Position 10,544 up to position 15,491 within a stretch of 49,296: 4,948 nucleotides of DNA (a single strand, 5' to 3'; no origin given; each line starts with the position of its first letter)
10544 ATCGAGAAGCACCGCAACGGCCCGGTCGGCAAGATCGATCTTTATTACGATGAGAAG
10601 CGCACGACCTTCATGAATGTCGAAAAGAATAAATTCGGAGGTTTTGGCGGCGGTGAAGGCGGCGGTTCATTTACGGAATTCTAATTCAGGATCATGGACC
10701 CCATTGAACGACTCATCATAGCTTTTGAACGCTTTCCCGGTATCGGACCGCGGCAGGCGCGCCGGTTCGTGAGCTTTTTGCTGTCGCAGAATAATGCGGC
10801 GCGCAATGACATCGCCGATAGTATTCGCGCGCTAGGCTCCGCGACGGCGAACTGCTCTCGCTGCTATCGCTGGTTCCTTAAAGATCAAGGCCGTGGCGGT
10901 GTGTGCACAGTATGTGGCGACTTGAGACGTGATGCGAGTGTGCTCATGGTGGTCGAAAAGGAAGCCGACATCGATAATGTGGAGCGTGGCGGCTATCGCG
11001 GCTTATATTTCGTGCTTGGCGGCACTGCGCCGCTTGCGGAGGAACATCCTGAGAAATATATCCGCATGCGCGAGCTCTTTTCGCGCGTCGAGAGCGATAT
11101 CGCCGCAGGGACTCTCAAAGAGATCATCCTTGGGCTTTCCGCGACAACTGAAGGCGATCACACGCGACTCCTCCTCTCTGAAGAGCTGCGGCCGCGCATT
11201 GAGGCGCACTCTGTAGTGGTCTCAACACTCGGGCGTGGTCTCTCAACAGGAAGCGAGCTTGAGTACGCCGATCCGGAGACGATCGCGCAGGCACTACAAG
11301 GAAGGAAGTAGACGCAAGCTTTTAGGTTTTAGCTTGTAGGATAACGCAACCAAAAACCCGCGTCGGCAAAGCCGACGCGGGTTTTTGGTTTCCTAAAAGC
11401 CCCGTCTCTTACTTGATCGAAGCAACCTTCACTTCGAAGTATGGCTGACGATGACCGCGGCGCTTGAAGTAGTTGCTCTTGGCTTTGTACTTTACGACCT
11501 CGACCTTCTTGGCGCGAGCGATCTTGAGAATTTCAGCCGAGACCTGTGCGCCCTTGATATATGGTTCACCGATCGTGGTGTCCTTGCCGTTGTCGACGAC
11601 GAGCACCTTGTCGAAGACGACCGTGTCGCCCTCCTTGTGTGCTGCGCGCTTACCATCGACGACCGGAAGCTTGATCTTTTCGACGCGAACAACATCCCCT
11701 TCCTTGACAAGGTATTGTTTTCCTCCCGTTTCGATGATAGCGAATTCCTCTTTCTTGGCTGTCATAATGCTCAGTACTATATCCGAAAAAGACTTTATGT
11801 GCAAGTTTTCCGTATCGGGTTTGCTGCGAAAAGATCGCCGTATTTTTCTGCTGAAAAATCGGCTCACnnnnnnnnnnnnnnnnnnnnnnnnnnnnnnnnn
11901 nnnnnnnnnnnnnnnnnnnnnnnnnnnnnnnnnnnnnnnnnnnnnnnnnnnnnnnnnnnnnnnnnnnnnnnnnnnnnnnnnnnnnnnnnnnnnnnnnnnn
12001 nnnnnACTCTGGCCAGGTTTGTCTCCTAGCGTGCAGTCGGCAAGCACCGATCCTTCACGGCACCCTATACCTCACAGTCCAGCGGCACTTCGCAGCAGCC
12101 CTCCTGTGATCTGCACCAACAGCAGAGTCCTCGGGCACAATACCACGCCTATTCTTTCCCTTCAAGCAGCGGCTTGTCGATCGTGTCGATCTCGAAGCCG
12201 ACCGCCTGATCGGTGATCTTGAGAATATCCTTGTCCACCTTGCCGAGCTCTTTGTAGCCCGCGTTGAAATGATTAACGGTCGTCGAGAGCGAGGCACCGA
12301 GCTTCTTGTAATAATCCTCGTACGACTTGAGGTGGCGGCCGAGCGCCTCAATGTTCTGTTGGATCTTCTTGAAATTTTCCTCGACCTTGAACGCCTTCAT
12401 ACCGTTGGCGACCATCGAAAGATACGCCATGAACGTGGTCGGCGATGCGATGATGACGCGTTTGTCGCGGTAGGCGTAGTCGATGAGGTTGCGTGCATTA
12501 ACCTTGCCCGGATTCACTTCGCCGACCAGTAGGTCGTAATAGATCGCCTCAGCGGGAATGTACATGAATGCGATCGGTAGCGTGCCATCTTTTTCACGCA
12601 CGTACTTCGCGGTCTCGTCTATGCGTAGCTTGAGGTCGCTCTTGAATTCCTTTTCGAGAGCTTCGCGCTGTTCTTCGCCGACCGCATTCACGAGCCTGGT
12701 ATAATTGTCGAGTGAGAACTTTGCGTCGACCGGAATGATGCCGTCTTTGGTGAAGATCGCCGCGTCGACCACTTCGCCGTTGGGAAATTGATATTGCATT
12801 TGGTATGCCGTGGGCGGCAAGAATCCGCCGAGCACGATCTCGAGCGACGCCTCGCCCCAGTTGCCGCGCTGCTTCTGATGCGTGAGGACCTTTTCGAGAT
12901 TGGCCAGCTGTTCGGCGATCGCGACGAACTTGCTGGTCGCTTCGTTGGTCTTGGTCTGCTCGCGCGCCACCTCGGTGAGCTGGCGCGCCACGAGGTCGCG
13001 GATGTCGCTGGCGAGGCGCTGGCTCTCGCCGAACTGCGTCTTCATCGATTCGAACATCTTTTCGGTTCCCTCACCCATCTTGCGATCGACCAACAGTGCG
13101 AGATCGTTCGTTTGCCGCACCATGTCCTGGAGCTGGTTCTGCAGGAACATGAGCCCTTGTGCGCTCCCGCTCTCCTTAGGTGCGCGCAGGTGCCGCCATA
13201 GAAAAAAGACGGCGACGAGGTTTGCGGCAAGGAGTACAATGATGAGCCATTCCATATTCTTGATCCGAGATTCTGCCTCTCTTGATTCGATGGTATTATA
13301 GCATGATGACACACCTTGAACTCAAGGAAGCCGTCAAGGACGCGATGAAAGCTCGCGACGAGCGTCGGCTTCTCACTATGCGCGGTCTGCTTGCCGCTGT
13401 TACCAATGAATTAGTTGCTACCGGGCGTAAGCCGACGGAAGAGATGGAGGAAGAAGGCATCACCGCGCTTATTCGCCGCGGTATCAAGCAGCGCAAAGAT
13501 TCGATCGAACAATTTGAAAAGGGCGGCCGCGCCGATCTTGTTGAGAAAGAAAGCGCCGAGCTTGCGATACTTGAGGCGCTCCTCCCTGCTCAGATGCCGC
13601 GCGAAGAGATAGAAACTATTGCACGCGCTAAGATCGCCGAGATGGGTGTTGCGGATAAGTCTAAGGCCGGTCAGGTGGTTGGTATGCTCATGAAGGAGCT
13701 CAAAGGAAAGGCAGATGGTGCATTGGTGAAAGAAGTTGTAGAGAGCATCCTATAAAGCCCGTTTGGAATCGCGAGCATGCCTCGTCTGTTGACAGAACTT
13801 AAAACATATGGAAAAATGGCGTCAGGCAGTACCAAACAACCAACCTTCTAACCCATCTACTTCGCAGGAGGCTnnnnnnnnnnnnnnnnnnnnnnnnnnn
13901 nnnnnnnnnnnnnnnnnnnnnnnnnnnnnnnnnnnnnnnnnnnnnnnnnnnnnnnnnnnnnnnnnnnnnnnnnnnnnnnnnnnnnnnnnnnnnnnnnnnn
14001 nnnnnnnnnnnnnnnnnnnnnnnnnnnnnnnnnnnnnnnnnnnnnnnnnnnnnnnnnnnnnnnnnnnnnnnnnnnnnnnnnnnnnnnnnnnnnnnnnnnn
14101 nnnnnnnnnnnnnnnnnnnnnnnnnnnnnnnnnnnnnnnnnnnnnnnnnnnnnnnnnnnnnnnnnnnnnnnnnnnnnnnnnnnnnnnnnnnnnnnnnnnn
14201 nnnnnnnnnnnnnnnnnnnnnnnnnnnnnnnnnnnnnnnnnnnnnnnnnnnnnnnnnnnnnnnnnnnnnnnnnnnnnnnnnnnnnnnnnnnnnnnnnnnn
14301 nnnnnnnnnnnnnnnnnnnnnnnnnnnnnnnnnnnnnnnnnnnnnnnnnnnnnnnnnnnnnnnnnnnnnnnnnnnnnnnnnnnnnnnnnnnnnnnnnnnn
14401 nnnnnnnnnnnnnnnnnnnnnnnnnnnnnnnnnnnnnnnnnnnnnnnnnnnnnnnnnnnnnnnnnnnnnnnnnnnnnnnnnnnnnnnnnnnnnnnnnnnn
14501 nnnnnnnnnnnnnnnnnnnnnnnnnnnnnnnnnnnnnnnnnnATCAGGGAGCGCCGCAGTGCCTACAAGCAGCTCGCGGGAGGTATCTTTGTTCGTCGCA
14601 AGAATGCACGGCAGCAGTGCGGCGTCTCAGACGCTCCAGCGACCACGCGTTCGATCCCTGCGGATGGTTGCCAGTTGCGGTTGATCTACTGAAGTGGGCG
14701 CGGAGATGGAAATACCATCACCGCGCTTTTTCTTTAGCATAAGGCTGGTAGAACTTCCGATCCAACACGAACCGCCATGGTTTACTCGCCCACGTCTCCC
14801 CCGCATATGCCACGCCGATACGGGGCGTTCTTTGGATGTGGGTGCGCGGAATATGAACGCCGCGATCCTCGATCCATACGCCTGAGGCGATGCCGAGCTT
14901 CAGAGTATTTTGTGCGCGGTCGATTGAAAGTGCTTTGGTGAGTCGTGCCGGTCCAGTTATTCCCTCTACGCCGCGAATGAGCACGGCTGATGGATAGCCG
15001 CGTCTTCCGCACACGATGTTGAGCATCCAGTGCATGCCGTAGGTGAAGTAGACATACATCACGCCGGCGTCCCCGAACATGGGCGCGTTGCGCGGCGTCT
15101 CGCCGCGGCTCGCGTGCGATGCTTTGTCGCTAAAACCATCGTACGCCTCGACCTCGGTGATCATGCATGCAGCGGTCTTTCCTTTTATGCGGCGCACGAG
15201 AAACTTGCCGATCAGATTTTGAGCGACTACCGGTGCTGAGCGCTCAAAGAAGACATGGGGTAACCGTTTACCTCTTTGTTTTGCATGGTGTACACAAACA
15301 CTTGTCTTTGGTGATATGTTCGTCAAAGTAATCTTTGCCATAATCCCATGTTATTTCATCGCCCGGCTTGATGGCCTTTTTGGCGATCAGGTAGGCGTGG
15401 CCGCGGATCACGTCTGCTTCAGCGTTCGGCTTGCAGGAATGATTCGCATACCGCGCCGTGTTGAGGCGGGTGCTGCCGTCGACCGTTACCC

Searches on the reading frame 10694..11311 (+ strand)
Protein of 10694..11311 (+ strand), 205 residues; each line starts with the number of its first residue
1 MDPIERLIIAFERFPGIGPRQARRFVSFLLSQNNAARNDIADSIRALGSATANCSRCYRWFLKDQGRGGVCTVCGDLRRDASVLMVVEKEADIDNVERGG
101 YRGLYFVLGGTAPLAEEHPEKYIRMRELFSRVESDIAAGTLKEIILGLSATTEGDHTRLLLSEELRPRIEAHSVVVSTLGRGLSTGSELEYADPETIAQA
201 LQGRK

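Call 11: search_protein_families(library=pfam, proteins=[window:10694-11311:+])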
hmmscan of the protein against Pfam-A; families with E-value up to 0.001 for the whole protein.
window:10694-11311:+ (205 aa): 4 families
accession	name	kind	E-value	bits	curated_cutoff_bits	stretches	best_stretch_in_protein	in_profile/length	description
PF13662.12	Toprim_4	-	2.4e-11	44.2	25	1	83-166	2-75/85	Toprim domain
PF21175.2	RecR_C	-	3.5e-09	36.4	22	1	182-205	1-24/24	RecR, C-terminal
PF21176.3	RecR_HhH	-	7.3e-08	32.6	27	1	4-45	1-42/45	RecR, helix-hairpin-helix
PF01751.28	Toprim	-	4.4e-06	27.2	23.1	1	83-174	1-91/96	Toprim domain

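Call 50: find_homologous_proteins(query=window:10694-11311:+, max_evalue=1e-40)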
Query window:10694-11311:+ (205 aa): 5310 proteins with E <= 1e-40 among 8000 candidates; the best 120 are listed.
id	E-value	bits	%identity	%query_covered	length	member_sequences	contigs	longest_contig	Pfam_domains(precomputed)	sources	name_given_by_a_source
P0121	2.3e-116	404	91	100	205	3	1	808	PF13662.13,PF21176.4,PF01751.29,PF21175.3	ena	-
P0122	3.8e-92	325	71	100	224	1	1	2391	PF13662.13,PF21176.4,PF01751.29,PF21175.3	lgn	-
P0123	4.0e-88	312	68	99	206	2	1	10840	PF13662.13,PF21176.4,PF01751.29,PF21175.3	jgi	-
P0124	5.4e-88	312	67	100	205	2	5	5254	PF13662.13,PF21176.4,PF01751.29,PF21175.3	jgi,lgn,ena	-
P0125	1.2e-87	311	68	100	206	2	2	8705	PF13662.13,PF21176.4,PF21175.3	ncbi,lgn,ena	-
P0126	2.0e-87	310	67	100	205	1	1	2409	PF13662.13,PF21176.4,PF01751.29,PF21175.3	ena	-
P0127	1.3e-86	307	66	100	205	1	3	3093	PF13662.13,PF21176.4,PF21175.3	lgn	-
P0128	4.5e-86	305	67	100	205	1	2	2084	PF13662.13,PF21176.4,PF21175.3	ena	-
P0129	6.7e-85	302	67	100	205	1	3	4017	PF13662.13,PF21176.4,PF21175.3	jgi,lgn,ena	-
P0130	5.8e-84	299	65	100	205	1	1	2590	PF13662.13,PF21176.4,PF01751.29,PF21175.3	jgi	jgi:recombination protein RecR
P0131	7.4e-83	295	65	100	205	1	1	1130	PF13662.13,PF21176.4,PF01751.29,PF21175.3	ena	-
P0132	8.2e-83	295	65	99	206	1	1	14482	PF13662.13,PF21176.4,PF01751.29,PF21175.3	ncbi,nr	ncbi:MAG: toprim domain-containing protein [Patescibacteria group bacterium]|nr:toprim domain-contai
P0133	8.5e-83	295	66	100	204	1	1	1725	PF13662.13,PF21175.3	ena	-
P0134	3.0e-82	293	62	100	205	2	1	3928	PF13662.13,PF21176.4,PF01751.29,PF21175.3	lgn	-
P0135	1.4e-81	291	63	100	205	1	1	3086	PF13662.13,PF21176.4,PF01751.29,PF21175.3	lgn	-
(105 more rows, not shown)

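Call 51: find_encoding_contigs(protein=P0121, flank=10000, max_places=3)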
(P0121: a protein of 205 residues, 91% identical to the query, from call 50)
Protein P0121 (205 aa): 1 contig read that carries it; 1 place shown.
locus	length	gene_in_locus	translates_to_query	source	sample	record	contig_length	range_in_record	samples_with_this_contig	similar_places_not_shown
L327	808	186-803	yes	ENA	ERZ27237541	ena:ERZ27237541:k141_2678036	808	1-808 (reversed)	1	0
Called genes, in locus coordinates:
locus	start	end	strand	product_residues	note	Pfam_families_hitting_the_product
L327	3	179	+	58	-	?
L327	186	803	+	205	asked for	PF21176:RecR_HhH, PF01751:Toprim (weak), PF13662:Toprim_4, PF21175:RecR_C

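Call 52: find_encoding_contigs(protein=P0122, flank=10000, max_places=2)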
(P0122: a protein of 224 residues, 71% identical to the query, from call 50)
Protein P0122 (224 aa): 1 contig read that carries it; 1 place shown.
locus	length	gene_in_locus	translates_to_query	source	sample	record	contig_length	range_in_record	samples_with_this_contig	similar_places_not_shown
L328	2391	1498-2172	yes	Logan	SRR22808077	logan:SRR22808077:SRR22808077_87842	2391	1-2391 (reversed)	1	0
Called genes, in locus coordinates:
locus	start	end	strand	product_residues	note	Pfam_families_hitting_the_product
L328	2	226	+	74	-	?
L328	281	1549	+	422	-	PF07690:MFS_1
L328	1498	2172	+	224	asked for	PF21176:RecR_HhH, PF01751:Toprim (weak), PF13662:Toprim_4, PF21175:RecR_C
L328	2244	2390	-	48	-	?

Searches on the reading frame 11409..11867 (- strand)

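Call 18: search_protein_families(library=pfam, proteins=[window:11409-11867:-], max_evalue=0.01)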
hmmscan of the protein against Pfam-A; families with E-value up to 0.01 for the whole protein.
window:11409-11867:- (152 aa): 1 family
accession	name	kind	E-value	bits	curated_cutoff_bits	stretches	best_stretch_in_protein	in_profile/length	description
PF00829.26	Ribosomal_L21p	-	3.1e-31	108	27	1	42-151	2-99/99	Ribosomal prokaryotic L21 protein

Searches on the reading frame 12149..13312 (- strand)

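Call 18: search_protein_families(library=pfam, proteins=[window:12149-13312:-], max_evalue=0.01)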
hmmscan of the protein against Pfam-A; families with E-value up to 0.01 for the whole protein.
window:12149-13312:- (387 aa): 2 families
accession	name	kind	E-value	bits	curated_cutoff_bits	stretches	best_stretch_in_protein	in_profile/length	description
PF02646.22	RmuC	-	3.8e-47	161.2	26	1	84-356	4-270/291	RmuC family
PF06008.19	Laminin_I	-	0.0082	16.3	34.6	0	306-371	41-106/259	Laminin Domain I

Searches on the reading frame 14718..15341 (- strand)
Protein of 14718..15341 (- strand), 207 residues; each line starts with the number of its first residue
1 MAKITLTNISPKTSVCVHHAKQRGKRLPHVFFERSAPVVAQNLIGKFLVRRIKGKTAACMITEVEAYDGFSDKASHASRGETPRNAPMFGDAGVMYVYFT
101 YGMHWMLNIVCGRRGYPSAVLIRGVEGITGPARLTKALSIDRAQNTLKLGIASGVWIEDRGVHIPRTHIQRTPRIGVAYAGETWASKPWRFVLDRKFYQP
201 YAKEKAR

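Call 76: search_protein_families(library=pfam, proteins=[window:14718-15341:-])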
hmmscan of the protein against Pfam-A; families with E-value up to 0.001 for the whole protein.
window:14718-15341:- (207 aa): 1 family
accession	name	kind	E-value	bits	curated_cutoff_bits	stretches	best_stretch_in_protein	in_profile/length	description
PF02245.21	Pur_DNA_glyco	-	8.5e-53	178.8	27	2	31-126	2-95/181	Methylpurine-DNA glycosylase (MPG)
